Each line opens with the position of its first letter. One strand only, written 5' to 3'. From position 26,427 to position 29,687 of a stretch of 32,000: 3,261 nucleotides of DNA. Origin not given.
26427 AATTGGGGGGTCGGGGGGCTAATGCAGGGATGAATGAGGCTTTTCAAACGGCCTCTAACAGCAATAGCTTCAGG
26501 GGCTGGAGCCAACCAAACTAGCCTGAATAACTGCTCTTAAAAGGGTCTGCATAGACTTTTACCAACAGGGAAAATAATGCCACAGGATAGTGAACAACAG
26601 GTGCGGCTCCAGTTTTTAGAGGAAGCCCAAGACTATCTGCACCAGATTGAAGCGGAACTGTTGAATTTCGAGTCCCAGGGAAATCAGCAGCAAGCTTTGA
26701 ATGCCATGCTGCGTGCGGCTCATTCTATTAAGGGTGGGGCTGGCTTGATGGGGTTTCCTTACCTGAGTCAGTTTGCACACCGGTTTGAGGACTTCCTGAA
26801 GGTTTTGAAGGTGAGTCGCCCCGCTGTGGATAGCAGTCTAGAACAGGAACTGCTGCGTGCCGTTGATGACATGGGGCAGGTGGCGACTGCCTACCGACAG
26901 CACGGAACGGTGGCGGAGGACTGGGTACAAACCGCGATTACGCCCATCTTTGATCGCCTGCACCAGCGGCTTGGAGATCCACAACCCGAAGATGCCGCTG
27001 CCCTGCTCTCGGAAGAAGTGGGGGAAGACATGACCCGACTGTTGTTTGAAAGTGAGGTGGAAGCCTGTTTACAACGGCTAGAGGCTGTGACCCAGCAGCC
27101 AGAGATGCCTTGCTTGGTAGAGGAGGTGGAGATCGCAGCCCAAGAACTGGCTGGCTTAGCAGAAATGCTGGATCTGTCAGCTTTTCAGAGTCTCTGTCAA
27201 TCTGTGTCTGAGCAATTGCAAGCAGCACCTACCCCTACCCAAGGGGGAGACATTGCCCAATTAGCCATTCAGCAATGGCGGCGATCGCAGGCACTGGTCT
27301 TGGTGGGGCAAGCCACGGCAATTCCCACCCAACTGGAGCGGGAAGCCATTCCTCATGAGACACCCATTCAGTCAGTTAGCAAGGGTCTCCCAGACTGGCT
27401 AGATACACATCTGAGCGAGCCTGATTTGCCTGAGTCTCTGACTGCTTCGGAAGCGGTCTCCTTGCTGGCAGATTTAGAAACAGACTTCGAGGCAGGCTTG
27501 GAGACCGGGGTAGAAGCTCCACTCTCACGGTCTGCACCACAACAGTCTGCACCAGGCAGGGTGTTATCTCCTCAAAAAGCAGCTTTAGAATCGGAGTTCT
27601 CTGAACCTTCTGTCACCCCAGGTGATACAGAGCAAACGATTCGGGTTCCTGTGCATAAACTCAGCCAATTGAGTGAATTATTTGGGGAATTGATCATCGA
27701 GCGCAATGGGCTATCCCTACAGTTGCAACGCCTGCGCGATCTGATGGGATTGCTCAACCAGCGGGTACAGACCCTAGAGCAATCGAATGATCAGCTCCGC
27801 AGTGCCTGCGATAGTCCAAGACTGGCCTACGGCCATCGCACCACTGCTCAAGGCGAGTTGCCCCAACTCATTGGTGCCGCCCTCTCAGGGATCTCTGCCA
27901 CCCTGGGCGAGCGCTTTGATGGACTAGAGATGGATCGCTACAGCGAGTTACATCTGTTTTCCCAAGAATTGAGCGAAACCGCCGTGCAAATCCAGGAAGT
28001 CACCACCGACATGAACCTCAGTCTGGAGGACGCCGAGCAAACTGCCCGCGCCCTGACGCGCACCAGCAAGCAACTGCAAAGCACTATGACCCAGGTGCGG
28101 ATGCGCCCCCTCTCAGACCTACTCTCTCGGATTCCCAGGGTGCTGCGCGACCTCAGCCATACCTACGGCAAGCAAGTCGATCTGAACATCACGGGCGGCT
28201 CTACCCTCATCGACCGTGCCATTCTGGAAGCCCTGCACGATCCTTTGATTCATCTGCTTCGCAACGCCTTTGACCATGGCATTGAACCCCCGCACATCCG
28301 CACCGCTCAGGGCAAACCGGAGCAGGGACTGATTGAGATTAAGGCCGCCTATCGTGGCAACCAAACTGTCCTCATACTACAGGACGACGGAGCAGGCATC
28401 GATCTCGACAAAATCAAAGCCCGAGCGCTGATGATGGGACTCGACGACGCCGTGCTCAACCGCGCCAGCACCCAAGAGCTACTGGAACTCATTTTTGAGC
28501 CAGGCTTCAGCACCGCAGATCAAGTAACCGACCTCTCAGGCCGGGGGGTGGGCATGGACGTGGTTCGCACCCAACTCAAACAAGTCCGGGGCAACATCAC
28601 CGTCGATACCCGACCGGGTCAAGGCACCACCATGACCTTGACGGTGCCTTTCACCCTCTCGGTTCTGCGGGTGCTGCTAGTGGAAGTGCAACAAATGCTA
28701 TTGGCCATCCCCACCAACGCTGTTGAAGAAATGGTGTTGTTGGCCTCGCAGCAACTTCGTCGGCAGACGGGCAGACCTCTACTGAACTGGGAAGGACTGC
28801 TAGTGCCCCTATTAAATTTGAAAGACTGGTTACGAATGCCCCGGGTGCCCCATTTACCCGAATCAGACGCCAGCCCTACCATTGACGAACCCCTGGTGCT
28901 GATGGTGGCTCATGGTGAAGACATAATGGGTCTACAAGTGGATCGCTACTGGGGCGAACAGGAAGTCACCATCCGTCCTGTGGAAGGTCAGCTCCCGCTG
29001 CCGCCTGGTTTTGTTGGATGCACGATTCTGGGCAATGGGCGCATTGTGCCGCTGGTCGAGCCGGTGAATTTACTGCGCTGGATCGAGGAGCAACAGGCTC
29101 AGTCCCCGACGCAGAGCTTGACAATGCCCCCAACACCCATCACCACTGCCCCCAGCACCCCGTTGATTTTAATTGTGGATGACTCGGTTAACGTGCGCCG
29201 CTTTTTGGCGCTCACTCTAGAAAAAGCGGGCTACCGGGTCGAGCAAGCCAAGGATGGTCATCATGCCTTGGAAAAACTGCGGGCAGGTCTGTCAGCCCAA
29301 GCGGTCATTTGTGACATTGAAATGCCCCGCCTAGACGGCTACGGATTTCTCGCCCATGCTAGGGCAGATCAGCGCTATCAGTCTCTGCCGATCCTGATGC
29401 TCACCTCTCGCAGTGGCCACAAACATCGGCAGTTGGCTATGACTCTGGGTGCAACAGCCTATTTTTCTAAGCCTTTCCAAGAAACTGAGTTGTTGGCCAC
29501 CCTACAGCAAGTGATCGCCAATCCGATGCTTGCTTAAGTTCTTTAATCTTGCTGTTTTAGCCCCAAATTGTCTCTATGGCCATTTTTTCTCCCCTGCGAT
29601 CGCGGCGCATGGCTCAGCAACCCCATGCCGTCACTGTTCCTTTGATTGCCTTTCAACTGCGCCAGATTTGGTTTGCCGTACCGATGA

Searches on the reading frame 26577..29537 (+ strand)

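Call 45: search_protein_families(library=padloc, proteins=[window:26577-29537:+], max_evalue=0.001)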
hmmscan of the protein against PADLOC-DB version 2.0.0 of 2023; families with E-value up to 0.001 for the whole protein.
window:26577-29537:+ (986 aa): 1 family
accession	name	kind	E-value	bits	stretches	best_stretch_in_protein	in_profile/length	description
PDLC04055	PD-T4-6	-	0.00026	17.9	1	857-982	361-485/496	-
